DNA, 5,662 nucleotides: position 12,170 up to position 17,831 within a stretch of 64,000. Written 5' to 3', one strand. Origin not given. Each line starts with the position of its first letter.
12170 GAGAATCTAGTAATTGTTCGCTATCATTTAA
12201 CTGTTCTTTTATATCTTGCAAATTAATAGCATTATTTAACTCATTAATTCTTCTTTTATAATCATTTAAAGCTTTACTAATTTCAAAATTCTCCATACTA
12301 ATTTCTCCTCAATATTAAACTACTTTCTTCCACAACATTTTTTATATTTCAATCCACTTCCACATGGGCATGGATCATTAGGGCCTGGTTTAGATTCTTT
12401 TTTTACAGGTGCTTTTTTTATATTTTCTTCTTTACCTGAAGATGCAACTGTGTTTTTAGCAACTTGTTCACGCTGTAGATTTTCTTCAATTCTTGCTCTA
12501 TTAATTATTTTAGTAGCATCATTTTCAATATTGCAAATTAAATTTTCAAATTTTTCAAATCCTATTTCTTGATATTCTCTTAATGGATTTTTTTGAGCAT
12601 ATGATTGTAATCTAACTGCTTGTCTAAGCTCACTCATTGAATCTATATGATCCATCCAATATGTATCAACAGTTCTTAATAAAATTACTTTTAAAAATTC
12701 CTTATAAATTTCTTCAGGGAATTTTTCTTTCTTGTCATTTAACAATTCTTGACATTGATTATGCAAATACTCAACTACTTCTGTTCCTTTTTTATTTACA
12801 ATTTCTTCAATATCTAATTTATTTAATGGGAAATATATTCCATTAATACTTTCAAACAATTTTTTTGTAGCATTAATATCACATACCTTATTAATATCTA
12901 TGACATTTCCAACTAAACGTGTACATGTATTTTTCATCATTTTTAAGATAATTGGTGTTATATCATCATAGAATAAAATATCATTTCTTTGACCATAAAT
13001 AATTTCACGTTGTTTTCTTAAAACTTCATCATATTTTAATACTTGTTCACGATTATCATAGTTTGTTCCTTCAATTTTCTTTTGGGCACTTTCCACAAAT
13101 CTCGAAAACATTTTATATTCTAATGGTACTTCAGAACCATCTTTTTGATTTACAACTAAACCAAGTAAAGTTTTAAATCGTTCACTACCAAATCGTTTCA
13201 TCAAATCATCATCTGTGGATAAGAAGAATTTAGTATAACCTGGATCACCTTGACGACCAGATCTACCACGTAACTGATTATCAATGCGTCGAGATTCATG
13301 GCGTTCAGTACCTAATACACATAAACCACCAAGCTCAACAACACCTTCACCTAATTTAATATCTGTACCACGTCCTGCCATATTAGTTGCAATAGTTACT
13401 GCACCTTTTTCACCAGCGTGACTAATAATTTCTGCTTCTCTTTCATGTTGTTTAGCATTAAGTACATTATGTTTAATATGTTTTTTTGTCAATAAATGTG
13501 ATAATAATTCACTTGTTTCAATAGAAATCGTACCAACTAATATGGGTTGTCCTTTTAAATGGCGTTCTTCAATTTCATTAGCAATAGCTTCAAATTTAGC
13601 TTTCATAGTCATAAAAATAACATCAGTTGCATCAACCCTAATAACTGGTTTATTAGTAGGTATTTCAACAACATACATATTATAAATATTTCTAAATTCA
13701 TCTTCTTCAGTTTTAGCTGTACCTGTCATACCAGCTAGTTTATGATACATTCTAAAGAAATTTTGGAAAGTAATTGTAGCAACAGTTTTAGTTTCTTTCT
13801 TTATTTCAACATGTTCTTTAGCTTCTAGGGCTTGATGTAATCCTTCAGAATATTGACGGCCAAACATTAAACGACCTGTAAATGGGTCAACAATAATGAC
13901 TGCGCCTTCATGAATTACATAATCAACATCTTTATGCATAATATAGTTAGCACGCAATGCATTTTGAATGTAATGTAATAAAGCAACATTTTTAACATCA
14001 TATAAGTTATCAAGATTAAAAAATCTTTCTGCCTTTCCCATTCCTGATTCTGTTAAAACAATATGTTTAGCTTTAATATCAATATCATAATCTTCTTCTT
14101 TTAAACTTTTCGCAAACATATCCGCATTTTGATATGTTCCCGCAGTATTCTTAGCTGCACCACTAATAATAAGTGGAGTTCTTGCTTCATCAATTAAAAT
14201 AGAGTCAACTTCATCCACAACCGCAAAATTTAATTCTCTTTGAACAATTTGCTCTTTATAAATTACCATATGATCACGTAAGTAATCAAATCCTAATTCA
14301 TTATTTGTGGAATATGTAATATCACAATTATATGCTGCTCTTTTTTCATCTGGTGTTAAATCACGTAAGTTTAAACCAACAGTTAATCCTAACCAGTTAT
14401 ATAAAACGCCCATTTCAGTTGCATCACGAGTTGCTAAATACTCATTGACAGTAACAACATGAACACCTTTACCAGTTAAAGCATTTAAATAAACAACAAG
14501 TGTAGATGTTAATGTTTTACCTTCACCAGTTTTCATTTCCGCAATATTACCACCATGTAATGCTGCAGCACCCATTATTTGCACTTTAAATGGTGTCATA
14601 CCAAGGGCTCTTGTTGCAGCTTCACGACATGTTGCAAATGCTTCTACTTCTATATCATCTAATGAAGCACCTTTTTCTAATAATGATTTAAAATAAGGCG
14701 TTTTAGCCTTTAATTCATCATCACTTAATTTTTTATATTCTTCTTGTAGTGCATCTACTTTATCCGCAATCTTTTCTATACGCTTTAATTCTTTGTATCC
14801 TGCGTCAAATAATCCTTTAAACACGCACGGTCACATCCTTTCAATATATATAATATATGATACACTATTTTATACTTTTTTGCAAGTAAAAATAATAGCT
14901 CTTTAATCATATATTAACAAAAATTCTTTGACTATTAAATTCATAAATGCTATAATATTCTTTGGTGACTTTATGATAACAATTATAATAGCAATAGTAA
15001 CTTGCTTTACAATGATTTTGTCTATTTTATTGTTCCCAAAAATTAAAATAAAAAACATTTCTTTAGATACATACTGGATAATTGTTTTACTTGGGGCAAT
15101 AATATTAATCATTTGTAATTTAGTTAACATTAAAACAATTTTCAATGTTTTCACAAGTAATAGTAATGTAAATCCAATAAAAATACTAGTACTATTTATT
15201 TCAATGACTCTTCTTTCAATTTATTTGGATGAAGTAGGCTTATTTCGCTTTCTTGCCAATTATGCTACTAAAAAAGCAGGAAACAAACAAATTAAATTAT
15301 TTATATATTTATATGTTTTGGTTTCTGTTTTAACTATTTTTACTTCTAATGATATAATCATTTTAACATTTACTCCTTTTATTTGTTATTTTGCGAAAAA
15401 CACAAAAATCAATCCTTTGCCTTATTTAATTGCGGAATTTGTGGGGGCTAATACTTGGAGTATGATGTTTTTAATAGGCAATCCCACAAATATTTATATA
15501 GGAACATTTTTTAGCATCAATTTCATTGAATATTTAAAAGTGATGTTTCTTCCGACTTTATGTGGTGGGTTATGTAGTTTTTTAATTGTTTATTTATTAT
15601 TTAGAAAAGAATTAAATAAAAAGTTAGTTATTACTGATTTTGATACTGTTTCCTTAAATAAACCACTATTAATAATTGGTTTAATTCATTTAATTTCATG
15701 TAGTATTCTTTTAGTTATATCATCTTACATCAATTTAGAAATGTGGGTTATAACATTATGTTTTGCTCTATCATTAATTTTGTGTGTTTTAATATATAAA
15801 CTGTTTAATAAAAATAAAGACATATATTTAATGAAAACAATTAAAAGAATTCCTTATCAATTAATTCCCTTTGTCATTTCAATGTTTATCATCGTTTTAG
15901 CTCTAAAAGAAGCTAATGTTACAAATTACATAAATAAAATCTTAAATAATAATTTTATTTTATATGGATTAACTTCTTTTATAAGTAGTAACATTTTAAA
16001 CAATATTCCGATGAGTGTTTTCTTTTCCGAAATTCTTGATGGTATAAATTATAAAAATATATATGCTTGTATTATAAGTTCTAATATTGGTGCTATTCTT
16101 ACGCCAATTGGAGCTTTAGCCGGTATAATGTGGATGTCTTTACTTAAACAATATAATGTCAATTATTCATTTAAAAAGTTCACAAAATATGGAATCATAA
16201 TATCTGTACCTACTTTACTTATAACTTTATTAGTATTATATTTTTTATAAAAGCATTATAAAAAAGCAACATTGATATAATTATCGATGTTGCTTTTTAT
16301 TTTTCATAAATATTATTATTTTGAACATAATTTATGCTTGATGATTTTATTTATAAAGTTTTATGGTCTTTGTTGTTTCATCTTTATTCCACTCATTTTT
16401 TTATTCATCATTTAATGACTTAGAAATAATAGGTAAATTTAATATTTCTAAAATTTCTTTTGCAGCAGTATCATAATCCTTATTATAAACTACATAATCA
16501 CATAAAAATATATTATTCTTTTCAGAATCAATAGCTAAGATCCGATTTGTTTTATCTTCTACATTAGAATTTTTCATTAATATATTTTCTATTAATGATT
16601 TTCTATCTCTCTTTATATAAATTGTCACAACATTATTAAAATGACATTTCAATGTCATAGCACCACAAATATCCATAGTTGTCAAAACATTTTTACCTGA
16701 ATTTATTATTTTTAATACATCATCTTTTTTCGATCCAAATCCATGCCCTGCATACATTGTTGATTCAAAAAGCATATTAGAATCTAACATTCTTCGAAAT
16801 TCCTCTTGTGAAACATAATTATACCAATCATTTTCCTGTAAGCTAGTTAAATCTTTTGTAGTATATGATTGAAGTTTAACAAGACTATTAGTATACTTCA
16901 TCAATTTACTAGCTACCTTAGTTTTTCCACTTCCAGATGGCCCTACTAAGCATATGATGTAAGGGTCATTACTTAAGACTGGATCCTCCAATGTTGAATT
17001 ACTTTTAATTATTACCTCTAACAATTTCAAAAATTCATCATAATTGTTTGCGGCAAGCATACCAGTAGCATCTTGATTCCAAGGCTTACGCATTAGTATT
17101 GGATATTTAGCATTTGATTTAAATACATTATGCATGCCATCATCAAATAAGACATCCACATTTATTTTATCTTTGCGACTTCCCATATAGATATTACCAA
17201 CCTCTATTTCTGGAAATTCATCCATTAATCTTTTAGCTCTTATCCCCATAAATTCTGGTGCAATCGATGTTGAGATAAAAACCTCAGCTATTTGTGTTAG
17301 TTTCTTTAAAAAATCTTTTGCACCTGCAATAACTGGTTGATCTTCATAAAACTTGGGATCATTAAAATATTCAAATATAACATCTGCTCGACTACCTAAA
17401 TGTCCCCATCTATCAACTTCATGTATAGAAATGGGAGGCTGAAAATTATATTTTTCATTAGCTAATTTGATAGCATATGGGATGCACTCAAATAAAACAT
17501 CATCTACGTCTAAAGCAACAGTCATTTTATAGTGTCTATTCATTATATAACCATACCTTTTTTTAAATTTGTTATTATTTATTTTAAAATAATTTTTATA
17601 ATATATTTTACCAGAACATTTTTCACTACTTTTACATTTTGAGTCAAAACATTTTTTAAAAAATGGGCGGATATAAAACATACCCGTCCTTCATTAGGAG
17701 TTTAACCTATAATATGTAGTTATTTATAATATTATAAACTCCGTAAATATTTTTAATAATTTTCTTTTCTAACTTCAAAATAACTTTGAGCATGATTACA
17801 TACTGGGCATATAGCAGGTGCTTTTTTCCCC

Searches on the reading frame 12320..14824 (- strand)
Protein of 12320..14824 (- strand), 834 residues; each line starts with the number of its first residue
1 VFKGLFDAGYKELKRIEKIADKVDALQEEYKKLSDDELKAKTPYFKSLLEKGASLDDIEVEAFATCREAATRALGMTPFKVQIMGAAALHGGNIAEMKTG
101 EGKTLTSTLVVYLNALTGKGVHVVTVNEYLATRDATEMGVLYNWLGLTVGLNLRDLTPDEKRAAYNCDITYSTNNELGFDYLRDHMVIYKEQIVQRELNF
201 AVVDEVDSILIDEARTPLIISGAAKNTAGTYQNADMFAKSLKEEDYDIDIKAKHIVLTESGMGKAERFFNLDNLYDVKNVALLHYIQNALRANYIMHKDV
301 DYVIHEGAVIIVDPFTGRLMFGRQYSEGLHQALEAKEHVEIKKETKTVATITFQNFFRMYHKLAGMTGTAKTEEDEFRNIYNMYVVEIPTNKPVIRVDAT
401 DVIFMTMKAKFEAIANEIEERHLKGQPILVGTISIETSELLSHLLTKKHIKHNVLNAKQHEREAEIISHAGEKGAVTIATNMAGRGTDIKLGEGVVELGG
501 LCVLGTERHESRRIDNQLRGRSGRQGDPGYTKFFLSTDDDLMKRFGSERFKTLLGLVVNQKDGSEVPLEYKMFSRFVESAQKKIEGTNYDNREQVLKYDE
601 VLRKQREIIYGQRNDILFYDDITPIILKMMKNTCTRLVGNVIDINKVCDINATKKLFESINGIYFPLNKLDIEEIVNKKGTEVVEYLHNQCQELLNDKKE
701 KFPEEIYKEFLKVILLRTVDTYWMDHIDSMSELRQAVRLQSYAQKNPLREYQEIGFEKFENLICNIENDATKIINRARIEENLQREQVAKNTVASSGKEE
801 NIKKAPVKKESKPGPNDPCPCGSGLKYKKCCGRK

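Call 27: search_protein_families(library=pfam, proteins=[window:12320-14824:-], max_evalue=0.00001)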
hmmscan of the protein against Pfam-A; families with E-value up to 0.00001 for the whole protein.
window:12320-14824:- (834 aa): 5 families
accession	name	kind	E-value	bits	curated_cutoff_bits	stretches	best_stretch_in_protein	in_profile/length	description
PF07517.20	SecA_DEAD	-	4.7e-124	413.8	24.6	1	10-378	10-290/290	SecA DEAD-like domain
PF21090.3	P-loop_SecA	-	1.4e-76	257.1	27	2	393-493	1-101/205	SecA P-loop domain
PF07516.18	SecA_SW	-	3.3e-53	181.2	26.7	1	567-776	1-198/200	SecA Wing and Scaffold domain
PF01043.26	SecA_PP_bind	-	2.8e-39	134.5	23.5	1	229-334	4-110/110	SecA preprotein cross-linking domain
PF02810.21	SEC-C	-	5.4e-09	36.2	20.4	1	816-833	2-19/19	SEC-C motif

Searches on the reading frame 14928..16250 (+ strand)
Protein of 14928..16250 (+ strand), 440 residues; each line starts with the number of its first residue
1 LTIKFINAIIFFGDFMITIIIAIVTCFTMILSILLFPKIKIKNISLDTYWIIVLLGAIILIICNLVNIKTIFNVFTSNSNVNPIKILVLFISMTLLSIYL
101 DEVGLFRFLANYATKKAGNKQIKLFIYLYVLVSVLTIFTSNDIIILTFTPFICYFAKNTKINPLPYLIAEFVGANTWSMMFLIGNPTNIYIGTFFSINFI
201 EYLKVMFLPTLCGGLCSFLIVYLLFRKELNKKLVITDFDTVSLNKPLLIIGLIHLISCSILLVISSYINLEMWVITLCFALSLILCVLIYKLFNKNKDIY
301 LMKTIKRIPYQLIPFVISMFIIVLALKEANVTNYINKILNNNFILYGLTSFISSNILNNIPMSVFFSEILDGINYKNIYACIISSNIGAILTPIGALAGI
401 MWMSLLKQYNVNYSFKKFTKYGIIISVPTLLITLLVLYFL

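Call 90: search_protein_families(library=pfam, proteins=[window:14928-16250:+], max_evalue=0.00001)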
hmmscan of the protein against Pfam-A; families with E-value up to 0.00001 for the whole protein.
window:14928-16250:+ (440 aa): 2 families
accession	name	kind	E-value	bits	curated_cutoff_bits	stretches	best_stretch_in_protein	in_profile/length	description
PF03600.22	CitMHS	-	1.8e-40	139.5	31.9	1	50-373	12-317/336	Citrate transporter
PF02040.21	ArsB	-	1.6e-34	120.5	22.2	1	29-439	6-421/423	Arsenical pump membrane protein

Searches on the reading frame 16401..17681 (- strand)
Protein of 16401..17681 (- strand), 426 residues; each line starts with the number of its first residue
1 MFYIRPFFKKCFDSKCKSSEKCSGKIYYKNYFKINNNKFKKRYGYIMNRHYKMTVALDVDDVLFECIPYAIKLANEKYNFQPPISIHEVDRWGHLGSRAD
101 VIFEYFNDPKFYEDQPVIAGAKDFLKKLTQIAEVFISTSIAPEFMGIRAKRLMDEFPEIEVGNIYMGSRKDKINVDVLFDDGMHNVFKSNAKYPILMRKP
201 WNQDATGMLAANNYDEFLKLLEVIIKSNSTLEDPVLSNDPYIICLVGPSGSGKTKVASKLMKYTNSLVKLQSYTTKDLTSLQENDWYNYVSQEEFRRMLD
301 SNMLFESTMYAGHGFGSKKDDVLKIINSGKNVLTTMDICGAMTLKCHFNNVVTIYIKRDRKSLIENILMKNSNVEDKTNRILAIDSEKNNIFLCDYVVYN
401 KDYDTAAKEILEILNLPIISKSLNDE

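Call 90: search_protein_families(library=pfam, proteins=[window:16401-17681:-], max_evalue=0.00001)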
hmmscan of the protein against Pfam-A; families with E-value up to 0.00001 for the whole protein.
window:16401-17681:- (426 aa): 2 families
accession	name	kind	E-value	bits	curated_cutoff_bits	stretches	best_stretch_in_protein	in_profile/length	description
PF06941.18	NT5C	-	1.1e-18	68.1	24.8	1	53-221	2-174/180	5' nucleotidase, deoxy (Pyrimidine), cytosolic type C protein (NT5C)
PF00625.27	Guanylate_kin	-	2.2e-17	63.8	25.2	1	243-414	5-179/182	Guanylate kinase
